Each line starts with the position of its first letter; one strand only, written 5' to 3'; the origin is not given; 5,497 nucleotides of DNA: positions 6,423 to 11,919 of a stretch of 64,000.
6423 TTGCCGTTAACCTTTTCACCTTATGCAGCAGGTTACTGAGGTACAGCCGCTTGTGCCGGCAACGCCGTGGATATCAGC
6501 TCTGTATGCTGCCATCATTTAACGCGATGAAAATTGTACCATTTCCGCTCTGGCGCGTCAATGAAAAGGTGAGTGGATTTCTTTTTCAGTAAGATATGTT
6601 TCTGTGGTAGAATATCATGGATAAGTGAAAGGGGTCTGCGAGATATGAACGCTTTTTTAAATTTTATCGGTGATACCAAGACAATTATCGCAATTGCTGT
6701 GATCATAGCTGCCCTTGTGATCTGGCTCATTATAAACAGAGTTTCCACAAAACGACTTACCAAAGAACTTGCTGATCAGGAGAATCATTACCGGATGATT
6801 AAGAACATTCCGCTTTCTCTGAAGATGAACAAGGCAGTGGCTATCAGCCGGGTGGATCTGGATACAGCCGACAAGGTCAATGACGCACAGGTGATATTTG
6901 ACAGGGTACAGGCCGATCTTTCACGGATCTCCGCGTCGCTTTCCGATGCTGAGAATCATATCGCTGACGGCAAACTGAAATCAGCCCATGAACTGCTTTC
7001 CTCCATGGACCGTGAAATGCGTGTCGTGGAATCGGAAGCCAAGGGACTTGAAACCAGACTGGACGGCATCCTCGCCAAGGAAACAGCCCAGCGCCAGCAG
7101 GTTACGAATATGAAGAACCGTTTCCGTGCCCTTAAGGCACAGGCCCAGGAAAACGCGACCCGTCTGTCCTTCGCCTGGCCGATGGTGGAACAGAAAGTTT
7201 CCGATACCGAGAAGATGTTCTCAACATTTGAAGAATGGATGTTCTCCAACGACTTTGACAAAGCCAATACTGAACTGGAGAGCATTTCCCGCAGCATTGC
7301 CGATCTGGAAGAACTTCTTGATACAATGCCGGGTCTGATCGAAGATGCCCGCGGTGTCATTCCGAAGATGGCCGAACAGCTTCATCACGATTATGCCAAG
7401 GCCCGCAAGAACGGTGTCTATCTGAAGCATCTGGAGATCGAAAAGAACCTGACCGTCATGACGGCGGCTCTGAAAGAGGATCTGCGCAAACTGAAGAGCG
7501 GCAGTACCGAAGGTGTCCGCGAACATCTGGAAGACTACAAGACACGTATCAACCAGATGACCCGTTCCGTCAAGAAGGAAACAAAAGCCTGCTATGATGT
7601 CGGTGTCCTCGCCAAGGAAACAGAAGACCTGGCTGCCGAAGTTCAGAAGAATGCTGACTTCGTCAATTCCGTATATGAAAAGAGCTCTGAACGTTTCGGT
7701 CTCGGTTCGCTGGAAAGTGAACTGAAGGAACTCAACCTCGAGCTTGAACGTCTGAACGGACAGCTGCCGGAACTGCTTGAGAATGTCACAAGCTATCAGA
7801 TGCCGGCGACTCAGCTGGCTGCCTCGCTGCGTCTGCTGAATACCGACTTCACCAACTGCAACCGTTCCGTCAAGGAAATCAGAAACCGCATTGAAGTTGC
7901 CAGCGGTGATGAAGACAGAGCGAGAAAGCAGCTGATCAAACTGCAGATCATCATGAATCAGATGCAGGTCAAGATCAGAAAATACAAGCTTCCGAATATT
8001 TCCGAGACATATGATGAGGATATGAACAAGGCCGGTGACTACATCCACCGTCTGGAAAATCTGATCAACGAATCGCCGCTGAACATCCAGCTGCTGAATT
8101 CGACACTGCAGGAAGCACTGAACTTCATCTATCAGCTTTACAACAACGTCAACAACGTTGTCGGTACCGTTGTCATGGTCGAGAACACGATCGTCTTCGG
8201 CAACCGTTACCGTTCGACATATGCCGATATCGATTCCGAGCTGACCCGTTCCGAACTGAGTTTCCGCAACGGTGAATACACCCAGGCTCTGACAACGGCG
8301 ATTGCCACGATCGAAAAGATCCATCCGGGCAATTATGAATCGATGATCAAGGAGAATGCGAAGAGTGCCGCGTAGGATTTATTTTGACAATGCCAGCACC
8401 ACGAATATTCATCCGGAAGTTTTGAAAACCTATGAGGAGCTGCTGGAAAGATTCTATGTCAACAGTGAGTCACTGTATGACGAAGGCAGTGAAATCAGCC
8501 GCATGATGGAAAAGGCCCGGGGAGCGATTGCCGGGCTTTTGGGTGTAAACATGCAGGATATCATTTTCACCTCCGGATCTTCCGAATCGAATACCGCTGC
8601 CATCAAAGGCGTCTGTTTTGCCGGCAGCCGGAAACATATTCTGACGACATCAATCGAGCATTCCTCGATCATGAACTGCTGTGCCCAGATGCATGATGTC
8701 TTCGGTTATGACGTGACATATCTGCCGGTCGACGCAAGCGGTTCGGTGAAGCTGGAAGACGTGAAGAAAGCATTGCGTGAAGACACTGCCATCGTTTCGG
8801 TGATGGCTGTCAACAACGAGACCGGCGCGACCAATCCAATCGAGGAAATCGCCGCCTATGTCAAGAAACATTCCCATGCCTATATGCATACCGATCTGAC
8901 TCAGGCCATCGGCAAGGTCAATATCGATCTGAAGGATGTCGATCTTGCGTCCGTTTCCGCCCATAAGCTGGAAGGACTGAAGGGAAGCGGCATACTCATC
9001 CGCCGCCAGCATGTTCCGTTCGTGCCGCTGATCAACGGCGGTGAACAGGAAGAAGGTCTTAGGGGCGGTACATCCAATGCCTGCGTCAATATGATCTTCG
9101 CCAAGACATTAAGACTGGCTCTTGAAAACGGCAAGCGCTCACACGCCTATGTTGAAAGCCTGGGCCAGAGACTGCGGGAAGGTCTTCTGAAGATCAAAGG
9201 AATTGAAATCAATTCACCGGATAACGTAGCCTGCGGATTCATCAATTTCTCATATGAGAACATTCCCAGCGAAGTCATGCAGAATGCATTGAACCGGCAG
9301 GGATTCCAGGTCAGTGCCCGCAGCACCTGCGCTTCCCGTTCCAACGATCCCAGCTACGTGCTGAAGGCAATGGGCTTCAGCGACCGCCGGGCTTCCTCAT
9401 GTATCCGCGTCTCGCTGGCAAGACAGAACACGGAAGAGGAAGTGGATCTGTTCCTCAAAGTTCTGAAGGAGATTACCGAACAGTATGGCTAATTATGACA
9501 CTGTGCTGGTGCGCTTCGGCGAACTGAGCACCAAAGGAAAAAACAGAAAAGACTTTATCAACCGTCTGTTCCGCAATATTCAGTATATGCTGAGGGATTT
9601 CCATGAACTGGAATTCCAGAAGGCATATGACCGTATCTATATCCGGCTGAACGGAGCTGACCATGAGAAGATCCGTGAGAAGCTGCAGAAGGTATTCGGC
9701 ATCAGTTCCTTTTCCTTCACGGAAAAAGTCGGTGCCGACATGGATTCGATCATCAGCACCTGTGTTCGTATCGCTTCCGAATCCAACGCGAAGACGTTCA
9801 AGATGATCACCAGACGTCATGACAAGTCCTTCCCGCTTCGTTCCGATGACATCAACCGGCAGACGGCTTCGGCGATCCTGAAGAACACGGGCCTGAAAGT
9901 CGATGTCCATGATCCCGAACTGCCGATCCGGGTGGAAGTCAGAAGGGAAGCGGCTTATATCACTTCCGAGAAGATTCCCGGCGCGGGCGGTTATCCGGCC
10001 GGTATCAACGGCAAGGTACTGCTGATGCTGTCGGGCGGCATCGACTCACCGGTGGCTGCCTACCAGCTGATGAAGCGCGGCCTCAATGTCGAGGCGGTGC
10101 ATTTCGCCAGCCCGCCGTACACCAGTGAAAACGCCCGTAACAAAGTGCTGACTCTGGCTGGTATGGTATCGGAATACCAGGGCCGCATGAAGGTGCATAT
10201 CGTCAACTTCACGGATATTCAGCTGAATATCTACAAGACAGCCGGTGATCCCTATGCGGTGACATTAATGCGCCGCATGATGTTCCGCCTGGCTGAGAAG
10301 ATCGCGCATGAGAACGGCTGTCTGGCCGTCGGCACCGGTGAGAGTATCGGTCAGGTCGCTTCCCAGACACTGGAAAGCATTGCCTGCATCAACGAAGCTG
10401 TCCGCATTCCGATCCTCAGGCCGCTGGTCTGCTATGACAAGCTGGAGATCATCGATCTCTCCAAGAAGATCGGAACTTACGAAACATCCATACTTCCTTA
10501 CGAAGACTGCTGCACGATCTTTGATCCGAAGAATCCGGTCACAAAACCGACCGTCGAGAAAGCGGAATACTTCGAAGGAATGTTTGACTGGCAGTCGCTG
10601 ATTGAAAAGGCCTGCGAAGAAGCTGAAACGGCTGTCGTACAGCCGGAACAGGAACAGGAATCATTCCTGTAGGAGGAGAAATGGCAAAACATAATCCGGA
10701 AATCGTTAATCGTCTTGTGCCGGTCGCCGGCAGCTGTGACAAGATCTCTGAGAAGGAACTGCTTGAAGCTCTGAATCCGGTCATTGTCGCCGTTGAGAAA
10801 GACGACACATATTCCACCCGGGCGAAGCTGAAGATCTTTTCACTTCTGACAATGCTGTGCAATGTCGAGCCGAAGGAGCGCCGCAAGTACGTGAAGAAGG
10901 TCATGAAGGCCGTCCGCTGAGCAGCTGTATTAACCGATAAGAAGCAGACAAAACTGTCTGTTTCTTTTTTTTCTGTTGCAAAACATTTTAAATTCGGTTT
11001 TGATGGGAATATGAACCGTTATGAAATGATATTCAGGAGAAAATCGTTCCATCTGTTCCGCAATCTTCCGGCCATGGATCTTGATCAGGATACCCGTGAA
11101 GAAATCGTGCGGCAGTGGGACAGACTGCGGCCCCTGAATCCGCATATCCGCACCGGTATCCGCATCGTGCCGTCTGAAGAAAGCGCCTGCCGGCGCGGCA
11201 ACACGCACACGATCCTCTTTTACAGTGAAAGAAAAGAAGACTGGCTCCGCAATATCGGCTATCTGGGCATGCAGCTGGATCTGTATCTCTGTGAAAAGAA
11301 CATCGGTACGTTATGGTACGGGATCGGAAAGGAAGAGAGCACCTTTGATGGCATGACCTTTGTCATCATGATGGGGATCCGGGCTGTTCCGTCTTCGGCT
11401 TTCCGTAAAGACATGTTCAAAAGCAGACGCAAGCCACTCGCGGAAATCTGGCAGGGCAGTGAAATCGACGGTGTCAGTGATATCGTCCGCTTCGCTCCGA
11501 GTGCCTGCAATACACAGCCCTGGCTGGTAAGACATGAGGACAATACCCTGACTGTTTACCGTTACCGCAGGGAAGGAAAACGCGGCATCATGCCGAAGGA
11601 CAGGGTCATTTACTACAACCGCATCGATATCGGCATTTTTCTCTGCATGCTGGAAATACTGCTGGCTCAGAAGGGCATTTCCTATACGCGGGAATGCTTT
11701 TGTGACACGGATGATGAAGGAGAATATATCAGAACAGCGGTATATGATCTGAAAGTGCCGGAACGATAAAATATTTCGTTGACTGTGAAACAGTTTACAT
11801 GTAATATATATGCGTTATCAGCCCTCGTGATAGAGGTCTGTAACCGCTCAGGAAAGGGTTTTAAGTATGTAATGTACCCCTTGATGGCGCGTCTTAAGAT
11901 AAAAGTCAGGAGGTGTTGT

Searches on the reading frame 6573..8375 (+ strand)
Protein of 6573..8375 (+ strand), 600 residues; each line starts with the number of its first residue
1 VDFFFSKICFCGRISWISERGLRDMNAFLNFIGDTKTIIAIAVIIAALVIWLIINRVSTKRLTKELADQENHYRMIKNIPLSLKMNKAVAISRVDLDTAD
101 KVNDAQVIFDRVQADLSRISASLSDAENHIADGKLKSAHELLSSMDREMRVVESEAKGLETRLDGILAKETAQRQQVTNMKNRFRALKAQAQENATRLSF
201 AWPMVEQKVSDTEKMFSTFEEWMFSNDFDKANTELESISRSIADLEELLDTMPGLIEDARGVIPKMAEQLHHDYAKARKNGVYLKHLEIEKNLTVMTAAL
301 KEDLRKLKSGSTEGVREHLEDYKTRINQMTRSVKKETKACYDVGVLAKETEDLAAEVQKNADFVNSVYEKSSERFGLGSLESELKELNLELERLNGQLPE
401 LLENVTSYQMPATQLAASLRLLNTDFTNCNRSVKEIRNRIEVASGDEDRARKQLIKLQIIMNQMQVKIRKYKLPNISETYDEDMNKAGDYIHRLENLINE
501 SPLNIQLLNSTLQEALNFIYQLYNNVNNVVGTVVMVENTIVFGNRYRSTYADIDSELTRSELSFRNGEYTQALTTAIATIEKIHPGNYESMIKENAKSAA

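Call 71: search_protein_families(library=pfam, proteins=[window:6573-8375:+], max_evalue=0.001)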
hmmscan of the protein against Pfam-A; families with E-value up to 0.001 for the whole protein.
window:6573-8375:+ (600 aa): 3 families
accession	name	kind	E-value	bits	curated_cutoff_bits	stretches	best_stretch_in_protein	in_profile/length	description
PF06160.17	EzrA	-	1.3e-99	334.5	39.6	1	41-590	2-552/557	Septation ring formation regulator, EzrA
PF06009.19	Laminin_II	-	7.9e-05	23.1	33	0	346-480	4-132/138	Laminin Domain II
PF08702.15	Fib_alpha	-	0.00032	21.4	29.9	0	236-340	31-132/143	Fibrinogen alpha/beta chain family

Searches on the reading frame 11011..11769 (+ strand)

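Call 71: search_protein_families(library=pfam, proteins=[window:11011-11769:+], max_evalue=0.001)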
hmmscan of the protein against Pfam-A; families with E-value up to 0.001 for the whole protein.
window:11011-11769:+ (252 aa): 1 family
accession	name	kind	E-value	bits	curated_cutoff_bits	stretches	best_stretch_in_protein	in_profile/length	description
PF14512.11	TM1586_NiRdase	-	2e-22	80.3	27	1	3-216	2-213/215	Putative TM nitroreductase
